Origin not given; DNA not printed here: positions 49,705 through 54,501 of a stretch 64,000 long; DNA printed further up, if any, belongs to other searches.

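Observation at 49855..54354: Stand-alone about 1500-aa GHKL-ATPase / SF2-helicase fusion protein: candidate undescribed single-gene defence or genome-maintenance factor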

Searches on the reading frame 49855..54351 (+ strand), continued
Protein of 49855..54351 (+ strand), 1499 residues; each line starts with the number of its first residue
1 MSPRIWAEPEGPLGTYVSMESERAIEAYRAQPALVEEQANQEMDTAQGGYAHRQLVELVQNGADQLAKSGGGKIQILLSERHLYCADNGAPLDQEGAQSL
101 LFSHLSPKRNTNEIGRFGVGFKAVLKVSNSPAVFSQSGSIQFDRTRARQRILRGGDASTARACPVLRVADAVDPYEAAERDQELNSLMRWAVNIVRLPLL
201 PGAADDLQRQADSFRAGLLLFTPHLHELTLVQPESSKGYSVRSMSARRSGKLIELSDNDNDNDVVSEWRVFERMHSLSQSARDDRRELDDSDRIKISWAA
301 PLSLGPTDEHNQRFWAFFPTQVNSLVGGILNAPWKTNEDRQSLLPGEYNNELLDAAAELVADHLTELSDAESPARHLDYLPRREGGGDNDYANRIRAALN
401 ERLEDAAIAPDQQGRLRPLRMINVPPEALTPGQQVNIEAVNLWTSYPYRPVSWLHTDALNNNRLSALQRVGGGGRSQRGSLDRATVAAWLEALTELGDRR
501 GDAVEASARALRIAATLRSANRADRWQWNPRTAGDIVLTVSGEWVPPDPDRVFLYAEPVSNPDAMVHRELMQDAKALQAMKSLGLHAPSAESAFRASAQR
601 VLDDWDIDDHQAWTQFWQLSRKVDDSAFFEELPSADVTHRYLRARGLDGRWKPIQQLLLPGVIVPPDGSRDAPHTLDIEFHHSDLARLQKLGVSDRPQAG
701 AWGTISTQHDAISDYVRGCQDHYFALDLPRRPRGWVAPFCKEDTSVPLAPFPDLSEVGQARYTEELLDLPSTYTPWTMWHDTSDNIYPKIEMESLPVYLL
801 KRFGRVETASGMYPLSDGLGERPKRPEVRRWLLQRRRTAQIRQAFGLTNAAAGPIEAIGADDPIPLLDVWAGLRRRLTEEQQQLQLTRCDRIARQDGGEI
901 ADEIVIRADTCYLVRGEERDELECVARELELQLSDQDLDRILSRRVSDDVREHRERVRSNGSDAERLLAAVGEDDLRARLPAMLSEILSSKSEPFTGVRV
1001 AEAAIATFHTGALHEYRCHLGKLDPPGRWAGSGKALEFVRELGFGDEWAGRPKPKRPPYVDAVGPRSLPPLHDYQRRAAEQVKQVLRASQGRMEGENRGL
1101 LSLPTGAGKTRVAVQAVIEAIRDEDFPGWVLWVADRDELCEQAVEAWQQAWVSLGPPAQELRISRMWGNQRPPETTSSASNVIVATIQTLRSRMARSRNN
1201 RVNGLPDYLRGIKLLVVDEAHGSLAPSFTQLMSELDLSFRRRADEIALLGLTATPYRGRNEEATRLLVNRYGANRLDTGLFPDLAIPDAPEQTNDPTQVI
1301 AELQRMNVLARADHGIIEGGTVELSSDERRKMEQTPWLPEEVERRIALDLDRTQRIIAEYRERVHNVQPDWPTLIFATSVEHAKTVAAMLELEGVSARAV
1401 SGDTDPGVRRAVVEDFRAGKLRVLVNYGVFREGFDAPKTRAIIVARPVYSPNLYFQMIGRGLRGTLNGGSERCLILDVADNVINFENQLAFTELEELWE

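Call 12: find_homologous_proteins(query=window:49855-54351:+, max_evalue=0.00001)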
Query window:49855-54351:+ (1499 aa): 1132 proteins with E <= 0.00001 among 8000 candidates; the best 120 are listed.
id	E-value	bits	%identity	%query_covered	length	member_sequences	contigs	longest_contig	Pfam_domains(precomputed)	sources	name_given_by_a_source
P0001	0.0e+0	3312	97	100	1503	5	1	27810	PF00270.36,PF00271.38,PF04851.22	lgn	-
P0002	0.0e+0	1654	53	100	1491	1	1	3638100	PF00270.36,PF18766.8,PF00271.38,PF04851.22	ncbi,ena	-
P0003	0.0e+0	1651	54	100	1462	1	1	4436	PF00270.36,PF18766.8,PF00271.38,PF25794.2,PF04851.22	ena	-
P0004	0.0e+0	1645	53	100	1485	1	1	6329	PF00270.36,PF18766.8,PF00271.38,PF25794.2,PF04851.22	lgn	-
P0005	0.0e+0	1636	53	100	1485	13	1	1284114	PF00270.36,PF18766.8,PF00271.38,PF25794.2,PF04851.22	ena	-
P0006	0.0e+0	1618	53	100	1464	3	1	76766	PF00270.36,PF18766.8,PF00271.38,PF25794.2,PF04851.22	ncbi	-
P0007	0.0e+0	1576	53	100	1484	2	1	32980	PF00270.36,PF18766.8,PF00271.38,PF04851.22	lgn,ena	-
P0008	0.0e+0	1571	53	100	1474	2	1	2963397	PF00270.36,PF18766.8,PF00271.38,PF25794.2,PF04851.22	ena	-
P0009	0.0e+0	1561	53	100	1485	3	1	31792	PF00270.36,PF18766.8,PF00271.38,PF04851.22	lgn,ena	-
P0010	0.0e+0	1548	53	100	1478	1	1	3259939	PF00270.36,PF18766.8,PF00271.38,PF04851.22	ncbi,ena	-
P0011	0.0e+0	1533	51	100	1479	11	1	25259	PF00270.36,PF00271.38,PF25794.2,PF04851.22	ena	-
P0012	0.0e+0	1533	53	100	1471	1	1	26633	PF00270.36,PF18766.8,PF00271.38,PF04851.22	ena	-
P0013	0.0e+0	1525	52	100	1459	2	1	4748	PF00270.36,PF18766.8,PF00271.38,PF25794.2,PF04851.22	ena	-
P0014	0.0e+0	1525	51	100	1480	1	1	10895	PF00270.36,PF18766.8,PF00271.38,PF04851.22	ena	-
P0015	0.0e+0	1517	52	100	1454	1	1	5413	PF00270.36,PF18766.8,PF00271.38,PF04851.22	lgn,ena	-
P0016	0.0e+0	1516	52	100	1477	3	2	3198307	PF00270.36,PF18766.8,PF00271.38,PF04851.22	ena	-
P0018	0.0e+0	1506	51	100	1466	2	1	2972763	PF00270.36,PF18766.8,PF00271.38,PF25794.2,PF04851.22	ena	-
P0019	0.0e+0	1498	51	100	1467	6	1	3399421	PF00270.36,PF18766.8,PF00271.38,PF04851.22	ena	-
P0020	0.0e+0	1493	51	100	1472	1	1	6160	PF00270.36,PF18766.8,PF00271.38,PF25794.2,PF04851.22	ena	-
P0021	0.0e+0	1490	49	100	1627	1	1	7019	PF00270.36,PF00271.38,PF25794.2,PF04851.22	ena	-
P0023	0.0e+0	1483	51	100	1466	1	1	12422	PF00270.36,PF18766.8,PF00271.38,PF25794.2,PF04851.22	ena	-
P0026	0.0e+0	1475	49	100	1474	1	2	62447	PF00270.36,PF18766.8,PF00271.38,PF25794.2,PF04851.22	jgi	-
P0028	0.0e+0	1475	51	100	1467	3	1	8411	PF00270.36,PF00271.38,PF25794.2,PF04851.22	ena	-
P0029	0.0e+0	1473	50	100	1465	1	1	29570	PF00270.36,PF00271.38,PF25794.2,PF04851.22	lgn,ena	-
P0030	0.0e+0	1468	51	100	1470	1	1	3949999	PF00270.36,PF18766.8,PF00271.38,PF04851.22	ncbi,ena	-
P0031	0.0e+0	1467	50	100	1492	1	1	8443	PF00270.36,PF18766.8,PF00271.38,PF25794.2,PF04851.22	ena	-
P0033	0.0e+0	1466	50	100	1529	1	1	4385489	PF00270.36,PF18766.8,PF00271.38,PF25794.2,PF04851.22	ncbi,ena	-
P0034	0.0e+0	1458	50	100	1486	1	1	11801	PF00270.36,PF00271.38,PF25794.2,PF04851.22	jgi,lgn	-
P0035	0.0e+0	1456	50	100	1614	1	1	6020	PF00270.36,PF18766.8,PF00271.38,PF25794.2,PF04851.22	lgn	-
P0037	0.0e+0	1454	49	100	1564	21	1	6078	PF00270.36,PF00271.38,PF25794.2,PF04851.22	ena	-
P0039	0.0e+0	1451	50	100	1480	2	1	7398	PF00270.36,PF00271.38,PF25794.2,PF04851.22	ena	-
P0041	0.0e+0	1450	49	100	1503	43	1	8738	PF00270.36,PF18766.8,PF00271.38,PF25794.2,PF04851.22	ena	-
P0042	0.0e+0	1450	49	100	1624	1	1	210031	PF00270.36,PF00271.38,PF25794.2,PF04851.22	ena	-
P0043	0.0e+0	1443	50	100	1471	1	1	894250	PF00270.36,PF18766.8,PF00271.38,PF25794.2,PF04851.22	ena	-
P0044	0.0e+0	1440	49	100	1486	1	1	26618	PF00270.36,PF18766.8,PF00271.38,PF25794.2,PF04851.22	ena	-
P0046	0.0e+0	1436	49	100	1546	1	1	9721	PF00270.36,PF15919.12,PF21748.4,PF18766.8,PF00271.38,PF25794.2,PF04851.22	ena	-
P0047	0.0e+0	1435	49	100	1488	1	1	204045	PF00270.36,PF00271.38,PF25794.2,PF04851.22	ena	-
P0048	0.0e+0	1434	49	100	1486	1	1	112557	PF00270.36,PF00271.38,PF25794.2,PF04851.22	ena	-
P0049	0.0e+0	1431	49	100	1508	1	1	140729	PF00270.36,PF18766.8,PF00271.38,PF25794.2,PF04851.22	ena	-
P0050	0.0e+0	1431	49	100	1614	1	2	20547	PF00270.36,PF00271.38,PF25794.2,PF04851.22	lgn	-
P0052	0.0e+0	1427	49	100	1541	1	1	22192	PF00270.36,PF15919.12,PF21748.4,PF00271.38,PF25794.2,PF04851.22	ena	-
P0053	0.0e+0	1426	49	100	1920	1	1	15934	PF00270.36,PF18766.8,PF00271.38,PF06114.20,PF25794.2,PF04851.22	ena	-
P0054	0.0e+0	1426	49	100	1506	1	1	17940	PF00270.36,PF18766.8,PF00271.38,PF25794.2,PF04851.22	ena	-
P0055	0.0e+0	1425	49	100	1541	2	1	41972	PF00270.36,PF15919.12,PF21748.4,PF00271.38,PF25794.2,PF04851.22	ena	-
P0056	0.0e+0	1424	49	100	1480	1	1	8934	PF00270.36,PF00271.38,PF25794.2,PF04851.22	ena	-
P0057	0.0e+0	1423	48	100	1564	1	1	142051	PF00270.36,PF00271.38,PF25794.2,PF04851.22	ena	-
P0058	0.0e+0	1422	49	100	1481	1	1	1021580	PF00270.36,PF18766.8,PF00271.38,PF25794.2,PF04851.22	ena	-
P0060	0.0e+0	1418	49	100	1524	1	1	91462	PF00270.36,PF18766.8,PF00271.38,PF25794.2,PF04851.22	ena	-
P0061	0.0e+0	1416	48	100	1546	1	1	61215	PF00270.36,PF18766.8,PF00271.38,PF25794.2,PF04851.22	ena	-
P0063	0.0e+0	1415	48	100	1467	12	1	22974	PF00270.36,PF18766.8,PF00271.38,PF25794.2,PF04851.22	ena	-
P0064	0.0e+0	1414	48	100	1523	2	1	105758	PF00270.36,PF18766.8,PF00271.38,PF25794.2,PF04851.22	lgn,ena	-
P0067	0.0e+0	1413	48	100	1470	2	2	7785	PF00270.36,PF18766.8,PF00271.38,PF25794.2,PF04851.22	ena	-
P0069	0.0e+0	1412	48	100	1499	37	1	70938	PF00270.36,PF18766.8,PF00271.38,PF25794.2,PF04851.22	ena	-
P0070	0.0e+0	1411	49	100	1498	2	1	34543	PF00270.36,PF18766.8,PF00271.38,PF04851.22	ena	-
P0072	0.0e+0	1409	49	100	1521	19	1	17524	PF00270.36,PF18766.8,PF00271.38,PF25794.2,PF04851.22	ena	-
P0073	0.0e+0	1409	48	100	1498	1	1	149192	PF00270.36,PF18766.8,PF00271.38,PF25794.2,PF04851.22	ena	-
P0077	0.0e+0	1401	48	100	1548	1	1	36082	PF00270.36,PF18766.8,PF00271.38,PF25794.2,PF04851.22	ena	-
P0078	0.0e+0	1400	48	100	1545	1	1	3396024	PF00270.36,PF18766.8,PF00271.38,PF25794.2,PF04851.22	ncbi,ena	-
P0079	0.0e+0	1400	48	100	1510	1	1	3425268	PF00270.36,PF18766.8,PF00271.38,PF25794.2,PF04851.22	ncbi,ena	-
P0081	0.0e+0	1400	49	100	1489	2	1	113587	PF00270.36,PF18766.8,PF00271.38,PF25794.2,PF04851.22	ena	-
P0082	0.0e+0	1398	48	100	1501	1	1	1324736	PF00270.36,PF18766.8,PF00271.38,PF25794.2,PF04851.22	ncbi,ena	-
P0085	0.0e+0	1395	47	100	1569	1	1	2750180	PF00270.36,PF18766.8,PF00271.38,PF04851.22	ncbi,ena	-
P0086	0.0e+0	1393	48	100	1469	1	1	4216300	PF00270.36,PF18766.8,PF00271.38,PF25794.2,PF04851.22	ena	-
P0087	0.0e+0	1393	47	100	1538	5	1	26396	PF00270.36,PF18766.8,PF00271.38,PF25794.2,PF04851.22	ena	-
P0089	0.0e+0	1391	47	100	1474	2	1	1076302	PF00270.36,PF18766.8,PF00271.38,PF25794.2,PF04851.22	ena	-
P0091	0.0e+0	1389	47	100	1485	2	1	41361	PF00270.36,PF18766.8,PF00271.38,PF25794.2,PF04851.22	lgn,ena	-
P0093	0.0e+0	1389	49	98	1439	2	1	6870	PF00270.36,PF18766.8,PF00271.38,PF25794.2,PF04851.22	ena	-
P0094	0.0e+0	1388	48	100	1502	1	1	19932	PF00270.36,PF18766.8,PF00271.38,PF25794.2,PF04851.22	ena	-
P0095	0.0e+0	1387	47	100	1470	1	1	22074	PF00270.36,PF18766.8,PF00271.38,PF25794.2,PF04851.22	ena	-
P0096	0.0e+0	1387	50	100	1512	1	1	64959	PF00270.36,PF18766.8,PF00271.38,PF25794.2,PF04851.22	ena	-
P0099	0.0e+0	1386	48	100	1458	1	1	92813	PF00270.36,PF18766.8,PF00271.38,PF25794.2,PF04851.22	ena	-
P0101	0.0e+0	1385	47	100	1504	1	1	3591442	PF00270.36,PF18766.8,PF00271.38,PF25794.2,PF04851.22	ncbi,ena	-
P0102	0.0e+0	1384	48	100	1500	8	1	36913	PF00270.36,PF18766.8,PF00271.38,PF25794.2,PF04851.22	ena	-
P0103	0.0e+0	1382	47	100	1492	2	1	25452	PF00270.36,PF18766.8,PF00271.38,PF25794.2,PF04851.22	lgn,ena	-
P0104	0.0e+0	1381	48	100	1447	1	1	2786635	PF00270.36,PF18766.8,PF00271.38,PF25794.2,PF04851.22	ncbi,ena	-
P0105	0.0e+0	1381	48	100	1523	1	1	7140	PF00270.36,PF18766.8,PF00271.38,PF25794.2,PF04851.22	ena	-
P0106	0.0e+0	1380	48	100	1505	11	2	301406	PF00270.36,PF18766.8,PF00271.38,PF25794.2,PF04851.22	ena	-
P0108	0.0e+0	1379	48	100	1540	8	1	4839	PF00270.36,PF18766.8,PF00271.38,PF25794.2,PF04851.22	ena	-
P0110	0.0e+0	1377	48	100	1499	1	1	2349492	PF00270.36,PF18766.8,PF00271.38,PF25794.2,PF04851.22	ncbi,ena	-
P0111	0.0e+0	1376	47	100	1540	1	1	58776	PF00270.36,PF18766.8,PF00271.38,PF25794.2,PF04851.22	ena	-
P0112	0.0e+0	1374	47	100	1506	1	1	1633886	PF00270.36,PF18766.8,PF00271.38,PF25794.2,PF04851.22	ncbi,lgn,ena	-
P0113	0.0e+0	1373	48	100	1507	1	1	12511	PF00270.36,PF18766.8,PF00271.38,PF25794.2,PF04851.22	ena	-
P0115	0.0e+0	1373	48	100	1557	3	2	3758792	PF00270.36,PF18766.8,PF00271.38,PF25794.2,PF04851.22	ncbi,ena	-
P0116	0.0e+0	1373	47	100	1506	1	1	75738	PF00270.36,PF18766.8,PF00271.38,PF25794.2,PF04851.22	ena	-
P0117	0.0e+0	1371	48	99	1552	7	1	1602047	PF00270.36,PF18766.8,PF00271.38,PF25794.2,PF04851.22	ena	-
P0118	0.0e+0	1370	47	100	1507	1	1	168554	PF00270.36,PF18766.8,PF00271.38,PF25794.2,PF04851.22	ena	-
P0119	0.0e+0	1369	47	100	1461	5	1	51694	PF00270.36,PF18766.8,PF00271.38,PF25794.2,PF04851.22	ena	-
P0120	0.0e+0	1369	47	100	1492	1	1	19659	PF00270.36,PF18766.8,PF00271.38,PF25794.2,PF04851.22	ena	-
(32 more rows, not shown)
